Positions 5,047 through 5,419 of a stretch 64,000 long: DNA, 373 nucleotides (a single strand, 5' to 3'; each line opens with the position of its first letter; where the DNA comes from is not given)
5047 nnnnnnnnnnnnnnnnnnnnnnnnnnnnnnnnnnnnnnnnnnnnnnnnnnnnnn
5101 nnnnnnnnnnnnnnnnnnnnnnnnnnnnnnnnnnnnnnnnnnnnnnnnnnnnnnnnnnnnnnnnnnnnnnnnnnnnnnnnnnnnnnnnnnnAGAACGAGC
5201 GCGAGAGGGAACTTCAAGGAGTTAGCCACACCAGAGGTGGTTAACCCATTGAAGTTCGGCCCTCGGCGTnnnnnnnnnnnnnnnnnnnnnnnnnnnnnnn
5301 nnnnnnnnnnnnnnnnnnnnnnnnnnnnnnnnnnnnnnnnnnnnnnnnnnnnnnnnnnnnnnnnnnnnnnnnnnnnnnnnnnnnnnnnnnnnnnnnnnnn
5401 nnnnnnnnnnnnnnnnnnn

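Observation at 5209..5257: Unrecognised 49-nt nested-palindrome element present three times in intergenic gaps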

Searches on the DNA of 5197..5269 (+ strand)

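Call 24: build_rna_model(alignment_id=A1, structure=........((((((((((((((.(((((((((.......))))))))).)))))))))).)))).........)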
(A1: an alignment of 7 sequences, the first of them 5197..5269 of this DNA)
Model R1 built from alignment A1 (7 sequences, 73 columns); structure: as given.
model positions 73; base pairs 23; branch points 0; effective number of sequences 4.52; information 0.772 bits per position. Calibrated on 0.2 Mb of random sequence (short: E-values are rough).
structure used (alignment columns):
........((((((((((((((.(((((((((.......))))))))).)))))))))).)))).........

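Call 26: search_with_rna_model(model_id=R1, sources=[window, L002, L003, L008, L009, L042], max_evalue=10, filters=default)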
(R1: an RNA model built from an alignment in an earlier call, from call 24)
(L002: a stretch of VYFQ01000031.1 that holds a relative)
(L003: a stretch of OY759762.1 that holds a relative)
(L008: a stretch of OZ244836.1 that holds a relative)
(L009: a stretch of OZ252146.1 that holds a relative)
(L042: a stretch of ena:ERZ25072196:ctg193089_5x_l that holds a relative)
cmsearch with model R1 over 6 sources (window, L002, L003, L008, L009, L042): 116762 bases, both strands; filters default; matches with E-value up to 10: 20.
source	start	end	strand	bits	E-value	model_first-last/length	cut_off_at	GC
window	15879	15951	-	90.3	5.5e-25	1-73/73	no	0.56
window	43542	43614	+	85.5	1.6e-23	1-73/73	no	0.53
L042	9903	9975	+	85.5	1.6e-23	1-73/73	no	0.53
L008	6189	6261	+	83.9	4.9e-23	1-73/73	no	0.62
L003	951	1023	+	82.5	1.3e-22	1-73/73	no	0.64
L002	6282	6354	-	81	3.9e-22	1-73/73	no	0.6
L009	4184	4256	-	78.7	2e-21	1-73/73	no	0.55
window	5197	5269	+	76.2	1.1e-20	1-73/73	no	0.58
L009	4184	4256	+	45.1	3.7e-11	1-73/73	no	0.55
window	43544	43614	-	42.3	2.6e-10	1-73/73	no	0.52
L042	9905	9975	-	42.3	2.6e-10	1-73/73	no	0.52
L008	6190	6261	-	39.8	1.6e-09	1-73/73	no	0.61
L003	950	1025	-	37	1.1e-08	1-73/73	no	0.66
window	15877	15952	+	33.6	1.3e-07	1-73/73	no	0.58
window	5197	5269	-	33.4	1.4e-07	1-73/73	no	0.58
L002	6280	6355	+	31.7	4.9e-07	1-73/73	no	0.62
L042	716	771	-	15.8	0.036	1-73/73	no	0.64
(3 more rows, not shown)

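Call 34: search_with_rna_model(model_id=R1, sources=[L043, L044, L045], max_evalue=1)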
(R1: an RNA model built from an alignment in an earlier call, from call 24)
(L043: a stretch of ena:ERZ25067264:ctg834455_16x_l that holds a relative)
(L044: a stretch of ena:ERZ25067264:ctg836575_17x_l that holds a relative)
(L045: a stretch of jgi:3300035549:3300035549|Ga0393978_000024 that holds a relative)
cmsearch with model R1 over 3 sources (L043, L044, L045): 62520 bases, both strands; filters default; matches with E-value up to 1: 1.
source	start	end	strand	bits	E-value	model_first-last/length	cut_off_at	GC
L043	9417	9465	+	10.7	0.67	1-73/73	no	0.67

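Call 53: search_with_rna_model(model_id=R1, sources=[L081, L082, L083], max_evalue=1)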
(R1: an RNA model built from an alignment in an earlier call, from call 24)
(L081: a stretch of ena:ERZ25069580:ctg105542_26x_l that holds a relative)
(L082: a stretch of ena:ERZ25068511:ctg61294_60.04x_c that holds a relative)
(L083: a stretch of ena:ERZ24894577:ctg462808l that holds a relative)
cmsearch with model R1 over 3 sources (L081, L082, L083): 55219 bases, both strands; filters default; matches with E-value up to 1: 3.
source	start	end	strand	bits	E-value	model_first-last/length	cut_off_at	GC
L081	12889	12938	+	11.1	0.46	1-73/73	no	0.74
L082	18436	18466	+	11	0.49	1-73/73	no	0.71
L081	7817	7845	-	10.4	0.75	22-50/73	no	0.69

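Call 69: search_with_rna_model(model_id=R1, sources=[L084], max_evalue=1)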
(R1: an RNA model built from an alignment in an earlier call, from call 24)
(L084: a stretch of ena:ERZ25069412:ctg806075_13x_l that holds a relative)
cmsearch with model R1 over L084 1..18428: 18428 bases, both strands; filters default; matches with E-value up to 1: 0.
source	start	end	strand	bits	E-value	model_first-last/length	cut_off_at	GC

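Call 77: search_with_rna_model(model_id=R1, sources=[L085, L086], max_evalue=1)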
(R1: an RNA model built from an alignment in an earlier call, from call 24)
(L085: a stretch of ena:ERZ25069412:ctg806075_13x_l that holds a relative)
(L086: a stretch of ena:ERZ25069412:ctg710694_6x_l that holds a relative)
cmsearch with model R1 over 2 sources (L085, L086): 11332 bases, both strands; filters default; matches with E-value up to 1: 1.
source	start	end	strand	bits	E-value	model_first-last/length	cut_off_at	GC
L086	1126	1193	+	9.8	0.24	1-73/73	no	0.68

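Call 83: build_rna_model(alignment_id=A4, structure=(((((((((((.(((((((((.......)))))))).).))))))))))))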
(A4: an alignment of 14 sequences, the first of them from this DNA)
Model R2 built from alignment A4 (14 sequences, 50 columns); structure: as given.
model positions 49; base pairs 20; branch points 0; effective number of sequences 14; information 0.831 bits per position. Calibrated on 0.2 Mb of random sequence (short: E-values are rough).
structure used (alignment columns):
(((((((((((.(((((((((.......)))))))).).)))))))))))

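Call 84: search_with_rna_model(model_id=R2, sources=[window, L002, L003, L008, L009, L043, L044, L045, L081, L082, L083, L084, L085, L086], max_evalue=5)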
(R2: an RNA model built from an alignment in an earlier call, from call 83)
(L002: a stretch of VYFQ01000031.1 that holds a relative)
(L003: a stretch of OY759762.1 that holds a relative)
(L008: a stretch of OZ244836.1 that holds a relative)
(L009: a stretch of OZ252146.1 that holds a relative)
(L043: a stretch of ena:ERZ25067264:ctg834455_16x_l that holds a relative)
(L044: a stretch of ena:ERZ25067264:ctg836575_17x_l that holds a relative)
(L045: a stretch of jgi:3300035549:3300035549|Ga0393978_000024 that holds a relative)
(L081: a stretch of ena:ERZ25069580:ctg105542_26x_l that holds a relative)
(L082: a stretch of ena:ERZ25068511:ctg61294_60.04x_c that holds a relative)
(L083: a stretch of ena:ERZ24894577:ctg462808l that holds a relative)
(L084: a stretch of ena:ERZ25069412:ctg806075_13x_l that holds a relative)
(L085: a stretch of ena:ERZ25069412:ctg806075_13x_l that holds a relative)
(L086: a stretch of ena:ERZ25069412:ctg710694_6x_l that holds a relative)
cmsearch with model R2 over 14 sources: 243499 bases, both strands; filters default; matches with E-value up to 5: 36.
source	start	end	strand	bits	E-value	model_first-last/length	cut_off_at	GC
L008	6201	6249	+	63.4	2.5e-12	1-49/49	no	0.49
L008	6201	6249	-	60.6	1.3e-11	1-49/49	no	0.49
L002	6294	6342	-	59.8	1.9e-11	1-49/49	no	0.51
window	15891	15939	-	57.6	6.6e-11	1-49/49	no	0.47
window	5209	5257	+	57.6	6.8e-11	1-49/49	no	0.47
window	43554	43602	+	56.8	1.1e-10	1-49/49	no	0.43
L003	963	1011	+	56.5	1.3e-10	1-49/49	no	0.55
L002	6294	6342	+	51.6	2e-09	1-49/49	no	0.51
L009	4196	4244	-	51.3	2.4e-09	1-49/49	no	0.43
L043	6180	6228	+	49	8.7e-09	1-49/49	no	0.43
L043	8249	8297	+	48.5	1.1e-08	1-49/49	no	0.47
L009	4196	4244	+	48.1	1.5e-08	1-49/49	no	0.43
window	5209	5257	-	47.8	1.7e-08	1-49/49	no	0.47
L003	963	1011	-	47.3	2.3e-08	1-49/49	no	0.55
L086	2933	2981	+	46.8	3.1e-08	1-49/49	no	0.55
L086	2873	2921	+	46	4.8e-08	1-49/49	no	0.51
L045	5907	5956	+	45.7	5.7e-08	1-49/49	no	0.52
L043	6180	6228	-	44.3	1.3e-07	1-49/49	no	0.43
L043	8249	8297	-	41.8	5.3e-07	1-49/49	no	0.47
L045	5907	5956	-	39.1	2.5e-06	1-49/49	no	0.52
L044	8177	8225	+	37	7.8e-06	1-49/49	no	0.59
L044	1636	1685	+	35.8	1.6e-05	1-49/49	no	0.48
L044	8117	8165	+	34.7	2.9e-05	1-49/49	no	0.61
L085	2846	2895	+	34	4.4e-05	1-49/49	no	0.54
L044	5849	5898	+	27.2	0.0021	1-49/49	no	0.5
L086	2933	2981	-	24.8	0.0082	1-49/49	no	0.55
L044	5849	5898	-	22.7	0.027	1-49/49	no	0.5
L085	2846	2895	-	21.9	0.041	1-49/49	no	0.54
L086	2873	2921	-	21.5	0.054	1-49/49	no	0.51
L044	1636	1685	-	20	0.12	1-49/49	no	0.48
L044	2633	2681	-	15.7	1.4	1-49/49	no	0.49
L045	2849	2897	-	15.1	1.9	1-49/49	no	0.55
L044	8117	8165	-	14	3.7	1-49/49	no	0.61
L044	8177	8225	-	13.7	4.3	1-49/49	no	0.59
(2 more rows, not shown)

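Call 92: search_with_rna_model(model_id=R2, sources=[L087, L088, L042], max_evalue=1)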
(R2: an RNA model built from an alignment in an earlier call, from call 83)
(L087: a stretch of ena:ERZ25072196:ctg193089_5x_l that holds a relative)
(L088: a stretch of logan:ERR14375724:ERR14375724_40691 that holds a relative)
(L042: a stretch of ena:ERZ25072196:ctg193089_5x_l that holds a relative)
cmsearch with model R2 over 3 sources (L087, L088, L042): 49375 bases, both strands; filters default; matches with E-value up to 1: 6.
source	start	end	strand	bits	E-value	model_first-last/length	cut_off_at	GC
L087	6040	6088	-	57.6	1.4e-11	1-49/49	no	0.47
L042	9915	9963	+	56.8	2.2e-11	1-49/49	no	0.43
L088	1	47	-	48.1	2.9e-09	1-47/49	3'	0.47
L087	6040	6088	+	47.8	3.5e-09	1-49/49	no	0.47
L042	9915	9963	-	41.9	9.9e-08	1-49/49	no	0.43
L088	1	47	+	38.4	7.3e-07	3-49/49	5'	0.47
